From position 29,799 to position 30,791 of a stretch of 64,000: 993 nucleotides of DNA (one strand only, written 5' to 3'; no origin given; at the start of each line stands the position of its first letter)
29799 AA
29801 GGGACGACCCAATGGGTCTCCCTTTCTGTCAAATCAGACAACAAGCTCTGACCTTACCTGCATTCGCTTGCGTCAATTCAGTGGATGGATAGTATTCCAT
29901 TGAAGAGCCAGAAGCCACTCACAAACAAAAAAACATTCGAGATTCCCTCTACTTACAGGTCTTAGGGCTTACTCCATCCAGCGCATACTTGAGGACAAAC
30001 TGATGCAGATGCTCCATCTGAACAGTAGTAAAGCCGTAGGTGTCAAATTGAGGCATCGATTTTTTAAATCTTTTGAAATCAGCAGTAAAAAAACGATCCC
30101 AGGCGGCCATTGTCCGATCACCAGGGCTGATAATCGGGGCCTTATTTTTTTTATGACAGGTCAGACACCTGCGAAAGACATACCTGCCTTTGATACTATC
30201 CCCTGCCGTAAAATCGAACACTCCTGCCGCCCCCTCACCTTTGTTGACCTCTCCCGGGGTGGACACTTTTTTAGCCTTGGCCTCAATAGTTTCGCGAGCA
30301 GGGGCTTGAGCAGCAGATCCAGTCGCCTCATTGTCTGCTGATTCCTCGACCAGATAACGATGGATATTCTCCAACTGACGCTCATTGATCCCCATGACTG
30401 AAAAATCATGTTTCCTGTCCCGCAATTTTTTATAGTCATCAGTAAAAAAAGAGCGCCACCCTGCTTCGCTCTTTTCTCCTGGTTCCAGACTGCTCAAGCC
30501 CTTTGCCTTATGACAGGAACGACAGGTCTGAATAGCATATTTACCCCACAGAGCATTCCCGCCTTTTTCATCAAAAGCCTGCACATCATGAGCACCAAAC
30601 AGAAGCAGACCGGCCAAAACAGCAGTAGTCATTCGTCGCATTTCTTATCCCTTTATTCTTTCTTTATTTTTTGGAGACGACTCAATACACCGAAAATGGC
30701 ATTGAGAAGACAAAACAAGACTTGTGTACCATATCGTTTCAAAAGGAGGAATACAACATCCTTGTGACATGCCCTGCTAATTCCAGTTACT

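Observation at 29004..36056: Cluster joining a PilZ/cNMP HEAT giant, a primase-helicase-like ATPase, a dihaem cytochrome c and a free MotA-loop domain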

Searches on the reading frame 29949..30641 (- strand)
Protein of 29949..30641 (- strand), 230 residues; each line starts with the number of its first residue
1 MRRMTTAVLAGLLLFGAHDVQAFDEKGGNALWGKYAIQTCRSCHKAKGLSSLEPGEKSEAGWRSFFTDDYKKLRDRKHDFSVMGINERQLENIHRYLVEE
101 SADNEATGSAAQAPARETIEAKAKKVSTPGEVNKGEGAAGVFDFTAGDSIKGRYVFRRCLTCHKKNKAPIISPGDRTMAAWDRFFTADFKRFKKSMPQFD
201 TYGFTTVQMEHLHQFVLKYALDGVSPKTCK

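Call 4: search_protein_families(library=pfam, proteins=[window:29949-30641:-], max_evalue=1)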
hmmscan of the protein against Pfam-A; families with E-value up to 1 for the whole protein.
window:29949-30641:- (230 aa): 6 families
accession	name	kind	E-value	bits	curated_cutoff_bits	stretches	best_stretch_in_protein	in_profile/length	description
PF13442.11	Cytochrome_CBB3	-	8.5e-07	29.7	27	2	157-216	12-68/68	Cytochrome C oxidase, cbb3-type, subunit III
PF14522.11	Cytochrome_C7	-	0.01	16.1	24.8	0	143-168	43-53/67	Cytochrome c7 and related cytochrome c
PF09699.15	Paired_CXXCH_1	-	0.018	15.2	20.6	0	38-47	30-39/41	Doubled CXXCH motif (Paired_CXXCH_1)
PF00034.26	Cytochrom_C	-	0.046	15.5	21.3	0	38-71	9-46/90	Cytochrome c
PF02085.21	Cytochrom_CIII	-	0.047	14.5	22.9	0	31-48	69-86/101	Class III cytochrome C family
PF22113.1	Mtrc-MtrF_II-IV_dom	-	0.17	11.9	30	0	37-82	28-64/176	Outer membrane cytochrome MtrC/MtrF-like, domains II/IV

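Call 5: search_protein_families(library=ncbifam, proteins=[window:29949-30641:-], max_evalue=1)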
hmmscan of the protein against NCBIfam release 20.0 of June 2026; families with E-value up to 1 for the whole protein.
window:29949-30641:- (230 aa): 4 families
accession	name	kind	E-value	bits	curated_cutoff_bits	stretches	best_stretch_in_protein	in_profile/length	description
TIGR01904.2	GSu_C4xC__C2xCH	domain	0.00097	18.9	27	1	27-50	39-62/73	CxxxxCH/CxxCH domain c-type cytochrome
TIGR02603.1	CxxCH_TIGR02603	domain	0.0098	15.9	68.15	0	147-165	1-20/134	putative heme-binding domain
NF047727.1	4hemeCytCCctA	equivalog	0.03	14.5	180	0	29-46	49-66/109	tetraheme c-type cytochrome CctA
TIGR01905.1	paired_CXXCH_1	subfamily_domain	0.15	12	25.2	0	40-46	32-38/41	doubled CXXCH domain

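Call 12: search_protein_families(library=padloc, proteins=[window:29949-30641:-], max_evalue=0.1)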
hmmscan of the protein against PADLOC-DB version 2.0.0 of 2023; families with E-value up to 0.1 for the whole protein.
window:29949-30641:- (230 aa): 0 families

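Call 13: search_protein_families(library=phrogs, proteins=[window:29949-30641:-], max_evalue=0.01)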
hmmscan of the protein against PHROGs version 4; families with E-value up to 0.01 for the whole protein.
window:29949-30641:- (230 aa): 0 families
